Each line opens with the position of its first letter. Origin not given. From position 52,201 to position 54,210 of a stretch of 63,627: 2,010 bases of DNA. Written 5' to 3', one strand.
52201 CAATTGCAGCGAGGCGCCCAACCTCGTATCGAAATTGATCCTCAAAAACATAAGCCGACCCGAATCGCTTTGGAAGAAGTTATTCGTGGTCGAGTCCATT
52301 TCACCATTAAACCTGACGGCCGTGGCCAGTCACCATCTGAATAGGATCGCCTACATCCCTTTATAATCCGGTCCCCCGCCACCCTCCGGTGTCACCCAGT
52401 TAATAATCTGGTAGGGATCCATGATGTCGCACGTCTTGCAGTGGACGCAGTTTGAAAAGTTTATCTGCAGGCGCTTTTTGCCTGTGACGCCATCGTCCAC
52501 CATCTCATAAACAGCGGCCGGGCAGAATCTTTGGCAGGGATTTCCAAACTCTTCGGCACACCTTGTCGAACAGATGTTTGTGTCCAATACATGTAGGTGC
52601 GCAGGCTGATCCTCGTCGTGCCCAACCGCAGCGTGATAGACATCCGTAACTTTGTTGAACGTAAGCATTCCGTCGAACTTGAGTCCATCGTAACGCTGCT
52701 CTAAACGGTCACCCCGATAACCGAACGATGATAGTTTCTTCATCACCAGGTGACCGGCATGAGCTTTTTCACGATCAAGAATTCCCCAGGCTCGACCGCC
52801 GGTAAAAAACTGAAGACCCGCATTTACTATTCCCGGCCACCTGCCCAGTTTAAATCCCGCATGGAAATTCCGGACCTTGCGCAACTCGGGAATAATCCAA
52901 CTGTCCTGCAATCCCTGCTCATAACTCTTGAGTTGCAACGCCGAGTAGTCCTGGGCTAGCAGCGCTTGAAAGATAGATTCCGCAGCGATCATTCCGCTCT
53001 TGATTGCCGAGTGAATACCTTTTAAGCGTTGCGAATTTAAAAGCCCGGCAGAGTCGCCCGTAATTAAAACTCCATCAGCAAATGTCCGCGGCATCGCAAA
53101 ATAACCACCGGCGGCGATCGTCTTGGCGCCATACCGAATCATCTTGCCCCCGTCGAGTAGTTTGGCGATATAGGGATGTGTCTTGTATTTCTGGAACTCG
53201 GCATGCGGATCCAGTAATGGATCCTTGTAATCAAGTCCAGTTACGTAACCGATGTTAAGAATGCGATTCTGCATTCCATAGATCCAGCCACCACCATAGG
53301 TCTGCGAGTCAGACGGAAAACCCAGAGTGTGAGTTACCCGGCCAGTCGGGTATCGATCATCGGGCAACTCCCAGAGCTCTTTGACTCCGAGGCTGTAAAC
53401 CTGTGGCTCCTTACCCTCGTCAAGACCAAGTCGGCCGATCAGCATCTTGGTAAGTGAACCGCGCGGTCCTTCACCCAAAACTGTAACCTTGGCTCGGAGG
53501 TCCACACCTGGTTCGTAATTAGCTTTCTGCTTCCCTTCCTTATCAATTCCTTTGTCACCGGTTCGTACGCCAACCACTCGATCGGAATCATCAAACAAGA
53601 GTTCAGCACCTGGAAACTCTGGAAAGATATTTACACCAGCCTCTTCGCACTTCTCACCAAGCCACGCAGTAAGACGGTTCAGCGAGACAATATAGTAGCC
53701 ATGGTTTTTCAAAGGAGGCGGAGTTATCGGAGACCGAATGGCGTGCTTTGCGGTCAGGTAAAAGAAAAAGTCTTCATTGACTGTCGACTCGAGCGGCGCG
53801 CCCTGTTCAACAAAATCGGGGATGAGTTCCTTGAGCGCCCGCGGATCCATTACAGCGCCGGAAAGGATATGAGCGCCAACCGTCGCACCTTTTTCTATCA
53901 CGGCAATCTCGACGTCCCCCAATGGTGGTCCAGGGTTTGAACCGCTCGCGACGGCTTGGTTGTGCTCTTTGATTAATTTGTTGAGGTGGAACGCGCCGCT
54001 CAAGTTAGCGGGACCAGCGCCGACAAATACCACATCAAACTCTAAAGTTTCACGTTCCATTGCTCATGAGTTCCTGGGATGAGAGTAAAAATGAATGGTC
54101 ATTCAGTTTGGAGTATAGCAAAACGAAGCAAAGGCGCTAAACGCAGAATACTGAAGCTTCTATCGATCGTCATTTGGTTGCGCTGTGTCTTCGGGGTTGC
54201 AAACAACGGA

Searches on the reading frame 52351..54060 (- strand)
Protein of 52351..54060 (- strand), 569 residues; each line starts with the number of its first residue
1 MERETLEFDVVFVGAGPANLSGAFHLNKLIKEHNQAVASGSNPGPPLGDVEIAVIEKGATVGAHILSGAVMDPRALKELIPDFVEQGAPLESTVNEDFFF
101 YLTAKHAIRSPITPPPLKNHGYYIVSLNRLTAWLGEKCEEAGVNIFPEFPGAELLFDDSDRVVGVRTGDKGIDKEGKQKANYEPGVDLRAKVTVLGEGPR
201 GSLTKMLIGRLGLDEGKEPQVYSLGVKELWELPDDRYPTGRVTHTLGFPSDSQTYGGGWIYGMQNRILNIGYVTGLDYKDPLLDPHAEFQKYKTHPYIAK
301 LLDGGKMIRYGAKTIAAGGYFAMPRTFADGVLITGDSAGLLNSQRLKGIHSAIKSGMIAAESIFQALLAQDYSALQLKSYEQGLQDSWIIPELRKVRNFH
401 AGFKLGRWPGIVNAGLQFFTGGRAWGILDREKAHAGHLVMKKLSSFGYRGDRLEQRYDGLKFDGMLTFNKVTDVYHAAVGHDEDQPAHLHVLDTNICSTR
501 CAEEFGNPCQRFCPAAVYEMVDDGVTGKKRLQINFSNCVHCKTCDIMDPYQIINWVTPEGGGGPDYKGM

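Call 50: search_protein_families(library=pfam, proteins=[window:52351-54060:-], max_evalue=0.0001)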
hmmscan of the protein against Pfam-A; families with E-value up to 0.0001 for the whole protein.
window:52351-54060:- (569 aa): 2 families
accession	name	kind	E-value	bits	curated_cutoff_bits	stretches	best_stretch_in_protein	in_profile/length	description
PF05187.19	Fer4_ETF_QO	-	6.6e-41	139.1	24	1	464-567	1-104/104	Electron transfer flavoprotein-ubiquinone oxidoreductase, 4Fe-4S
PF21162.3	ETFQO_UQ-bd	-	2.3e-34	118.2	27.7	1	222-315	1-96/96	ETF-QO, ubiquinone-binding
